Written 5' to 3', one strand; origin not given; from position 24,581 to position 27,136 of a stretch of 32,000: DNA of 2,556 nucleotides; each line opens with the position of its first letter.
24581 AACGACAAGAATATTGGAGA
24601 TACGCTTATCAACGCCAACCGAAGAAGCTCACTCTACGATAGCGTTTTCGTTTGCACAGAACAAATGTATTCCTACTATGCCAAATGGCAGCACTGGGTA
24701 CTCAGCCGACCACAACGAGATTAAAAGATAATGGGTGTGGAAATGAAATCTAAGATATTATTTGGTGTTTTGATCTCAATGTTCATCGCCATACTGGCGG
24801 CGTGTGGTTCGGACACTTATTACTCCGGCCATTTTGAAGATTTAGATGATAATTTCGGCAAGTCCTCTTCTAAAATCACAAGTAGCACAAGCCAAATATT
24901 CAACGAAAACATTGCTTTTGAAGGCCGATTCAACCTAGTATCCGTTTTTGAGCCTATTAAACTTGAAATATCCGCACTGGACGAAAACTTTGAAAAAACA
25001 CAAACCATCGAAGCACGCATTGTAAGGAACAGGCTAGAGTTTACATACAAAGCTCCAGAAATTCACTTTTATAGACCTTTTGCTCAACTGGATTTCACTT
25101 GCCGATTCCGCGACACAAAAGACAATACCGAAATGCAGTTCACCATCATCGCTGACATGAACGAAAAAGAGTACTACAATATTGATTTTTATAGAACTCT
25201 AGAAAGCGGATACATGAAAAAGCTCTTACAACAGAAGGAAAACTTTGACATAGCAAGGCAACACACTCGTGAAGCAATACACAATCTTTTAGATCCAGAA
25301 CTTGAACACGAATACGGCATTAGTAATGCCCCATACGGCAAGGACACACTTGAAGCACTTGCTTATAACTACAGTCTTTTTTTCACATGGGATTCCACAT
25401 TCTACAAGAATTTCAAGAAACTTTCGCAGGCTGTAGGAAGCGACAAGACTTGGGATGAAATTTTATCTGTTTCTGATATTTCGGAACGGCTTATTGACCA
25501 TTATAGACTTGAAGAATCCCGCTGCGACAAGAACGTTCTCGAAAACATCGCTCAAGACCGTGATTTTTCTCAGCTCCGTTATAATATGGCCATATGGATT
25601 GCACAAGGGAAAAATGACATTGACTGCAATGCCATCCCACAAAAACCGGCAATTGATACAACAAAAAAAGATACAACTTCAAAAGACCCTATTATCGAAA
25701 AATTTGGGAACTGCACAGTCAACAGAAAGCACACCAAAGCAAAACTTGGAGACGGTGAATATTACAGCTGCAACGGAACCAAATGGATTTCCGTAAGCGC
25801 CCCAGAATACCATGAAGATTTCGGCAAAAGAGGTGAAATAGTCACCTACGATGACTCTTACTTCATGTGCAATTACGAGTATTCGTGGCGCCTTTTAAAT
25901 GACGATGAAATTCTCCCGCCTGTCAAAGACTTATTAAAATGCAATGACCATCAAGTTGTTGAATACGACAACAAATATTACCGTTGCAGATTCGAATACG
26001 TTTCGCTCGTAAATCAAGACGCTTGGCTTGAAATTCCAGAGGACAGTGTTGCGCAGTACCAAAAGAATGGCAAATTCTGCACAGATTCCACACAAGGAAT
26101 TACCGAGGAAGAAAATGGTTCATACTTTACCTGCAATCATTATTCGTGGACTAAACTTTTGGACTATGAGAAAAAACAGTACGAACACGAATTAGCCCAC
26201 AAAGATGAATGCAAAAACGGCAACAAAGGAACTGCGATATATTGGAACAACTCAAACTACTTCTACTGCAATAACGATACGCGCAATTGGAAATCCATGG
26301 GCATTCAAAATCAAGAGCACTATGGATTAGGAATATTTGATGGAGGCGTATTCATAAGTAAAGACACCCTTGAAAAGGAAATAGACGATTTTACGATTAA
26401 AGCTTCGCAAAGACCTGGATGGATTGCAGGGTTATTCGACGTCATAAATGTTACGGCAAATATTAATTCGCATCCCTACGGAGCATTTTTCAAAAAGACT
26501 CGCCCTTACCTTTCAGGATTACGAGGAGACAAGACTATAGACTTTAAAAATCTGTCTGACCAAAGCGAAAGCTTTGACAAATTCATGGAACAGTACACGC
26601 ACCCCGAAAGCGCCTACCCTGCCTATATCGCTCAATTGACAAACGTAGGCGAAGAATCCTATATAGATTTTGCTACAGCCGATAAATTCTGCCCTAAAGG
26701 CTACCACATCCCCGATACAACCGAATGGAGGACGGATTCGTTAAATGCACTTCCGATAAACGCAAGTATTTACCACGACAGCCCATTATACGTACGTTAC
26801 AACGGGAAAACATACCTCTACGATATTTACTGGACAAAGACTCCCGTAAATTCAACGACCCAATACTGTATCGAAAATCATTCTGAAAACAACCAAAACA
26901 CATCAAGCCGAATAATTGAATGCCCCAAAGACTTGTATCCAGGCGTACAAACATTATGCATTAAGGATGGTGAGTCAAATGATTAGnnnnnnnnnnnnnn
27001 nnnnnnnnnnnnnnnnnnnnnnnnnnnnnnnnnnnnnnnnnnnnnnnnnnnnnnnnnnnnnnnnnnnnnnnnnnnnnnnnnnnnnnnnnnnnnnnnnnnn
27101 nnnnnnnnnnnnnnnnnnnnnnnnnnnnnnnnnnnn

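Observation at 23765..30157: AT-rich, translationally coupled four-lipoprotein operon: best candidate for an undescribed cell-surface system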

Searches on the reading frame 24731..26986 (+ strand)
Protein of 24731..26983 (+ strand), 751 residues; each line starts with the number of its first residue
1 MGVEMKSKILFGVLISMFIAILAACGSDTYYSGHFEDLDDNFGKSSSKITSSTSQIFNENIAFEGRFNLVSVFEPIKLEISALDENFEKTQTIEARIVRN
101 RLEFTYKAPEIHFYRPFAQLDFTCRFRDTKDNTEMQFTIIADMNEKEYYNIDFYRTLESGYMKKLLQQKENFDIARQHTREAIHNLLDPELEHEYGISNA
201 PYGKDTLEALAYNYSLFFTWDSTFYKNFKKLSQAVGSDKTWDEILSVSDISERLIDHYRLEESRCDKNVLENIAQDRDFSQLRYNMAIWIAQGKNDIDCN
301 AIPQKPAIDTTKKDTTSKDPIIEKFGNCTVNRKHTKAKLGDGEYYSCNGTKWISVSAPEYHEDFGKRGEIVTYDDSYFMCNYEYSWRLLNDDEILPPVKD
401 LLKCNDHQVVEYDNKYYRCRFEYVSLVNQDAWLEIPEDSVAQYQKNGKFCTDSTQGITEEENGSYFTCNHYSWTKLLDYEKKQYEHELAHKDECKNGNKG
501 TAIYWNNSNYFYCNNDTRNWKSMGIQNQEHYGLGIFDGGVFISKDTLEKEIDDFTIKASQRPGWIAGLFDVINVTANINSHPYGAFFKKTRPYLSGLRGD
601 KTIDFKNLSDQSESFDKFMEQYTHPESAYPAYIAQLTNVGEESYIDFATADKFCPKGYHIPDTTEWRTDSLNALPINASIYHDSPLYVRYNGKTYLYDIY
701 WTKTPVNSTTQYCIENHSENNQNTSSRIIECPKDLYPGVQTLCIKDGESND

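Call 3: search_protein_families(library=pfam, proteins=[window:24743-26986:+], max_evalue=1)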
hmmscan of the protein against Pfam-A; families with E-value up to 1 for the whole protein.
window:24743-26986:+ (747 aa): 1 family
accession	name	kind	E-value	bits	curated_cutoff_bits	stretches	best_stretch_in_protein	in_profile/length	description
PF02839.19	CBM_5_12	-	0.58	10.7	26.2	0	683-699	13-36/44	Carbohydrate-binding module family 5/12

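Call 4: search_protein_families(library=ncbifam, proteins=[window:24743-26986:+], max_evalue=1)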
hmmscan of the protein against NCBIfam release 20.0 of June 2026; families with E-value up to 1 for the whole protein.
window:24743-26986:+ (747 aa): 1 family
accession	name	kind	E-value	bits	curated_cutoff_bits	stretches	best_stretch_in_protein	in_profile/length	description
NF041787.1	anti-phage_ZorB2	equivalog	0.093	12.9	400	1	77-132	42-96/210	type II Zorya anti-phage system protein ZorB2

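Call 21: list_cluster_members(proteins=[P0032, window:24731-26983:+, window:24743-26983:+, window:26916-29540:+, window:26979-29540:+, window:26967-29540:+, window:29540-30154:+, window:29543-30154:+, window:21886-23532:-, window:30175-31059:+])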
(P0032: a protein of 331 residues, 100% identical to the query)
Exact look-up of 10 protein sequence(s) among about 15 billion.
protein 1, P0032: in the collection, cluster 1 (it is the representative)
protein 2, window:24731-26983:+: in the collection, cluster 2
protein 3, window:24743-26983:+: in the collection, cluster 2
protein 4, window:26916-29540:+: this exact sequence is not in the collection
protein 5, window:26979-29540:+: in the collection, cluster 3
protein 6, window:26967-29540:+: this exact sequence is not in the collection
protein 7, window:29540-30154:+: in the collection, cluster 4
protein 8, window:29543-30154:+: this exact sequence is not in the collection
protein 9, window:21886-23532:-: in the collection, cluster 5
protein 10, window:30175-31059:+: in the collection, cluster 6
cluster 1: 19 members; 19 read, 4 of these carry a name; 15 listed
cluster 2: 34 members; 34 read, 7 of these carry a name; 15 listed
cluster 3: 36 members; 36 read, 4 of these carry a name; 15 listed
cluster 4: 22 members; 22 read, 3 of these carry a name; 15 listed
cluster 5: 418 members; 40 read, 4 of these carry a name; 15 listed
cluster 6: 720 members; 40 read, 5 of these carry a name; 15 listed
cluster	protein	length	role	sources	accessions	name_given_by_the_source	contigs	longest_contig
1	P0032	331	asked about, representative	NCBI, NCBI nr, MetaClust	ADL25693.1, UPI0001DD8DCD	putative lipoprotein [Fibrobacter succinogenes subsp. succinogenes S85] | status=active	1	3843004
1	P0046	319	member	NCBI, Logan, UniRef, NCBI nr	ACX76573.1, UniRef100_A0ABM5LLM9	hypothetical protein Fisuc_2993 [Fibrobacter succinogenes subsp. succinogenes S85] | Lipoprotein n=4 Tax=Fibrobacter succinogenes TaxID=833 RepID=A0ABM5LLM9_FIBSS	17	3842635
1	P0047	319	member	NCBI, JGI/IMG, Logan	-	hypothetical protein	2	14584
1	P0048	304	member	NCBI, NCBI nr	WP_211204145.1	hypothetical protein [Fibrobacter succinogenes]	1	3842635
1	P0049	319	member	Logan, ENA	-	-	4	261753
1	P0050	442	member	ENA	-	-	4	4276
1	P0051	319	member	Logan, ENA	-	-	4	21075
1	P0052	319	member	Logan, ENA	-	-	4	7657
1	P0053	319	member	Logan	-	-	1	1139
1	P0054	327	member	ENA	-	-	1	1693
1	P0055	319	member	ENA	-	-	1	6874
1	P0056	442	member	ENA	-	-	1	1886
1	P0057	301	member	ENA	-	-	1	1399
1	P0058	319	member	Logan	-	-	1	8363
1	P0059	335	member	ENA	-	-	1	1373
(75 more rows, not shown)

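Call 87: search_protein_families(library=padloc, proteins=[window:24743-26986:+], max_evalue=1)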
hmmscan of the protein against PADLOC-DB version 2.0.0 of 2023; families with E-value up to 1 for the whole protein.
window:24743-26986:+ (747 aa): 0 families

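Call 88: search_protein_families(library=phrogs, proteins=[window:24743-26986:+], max_evalue=1)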
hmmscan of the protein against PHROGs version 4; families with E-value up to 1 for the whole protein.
window:24743-26986:+ (747 aa): 0 families
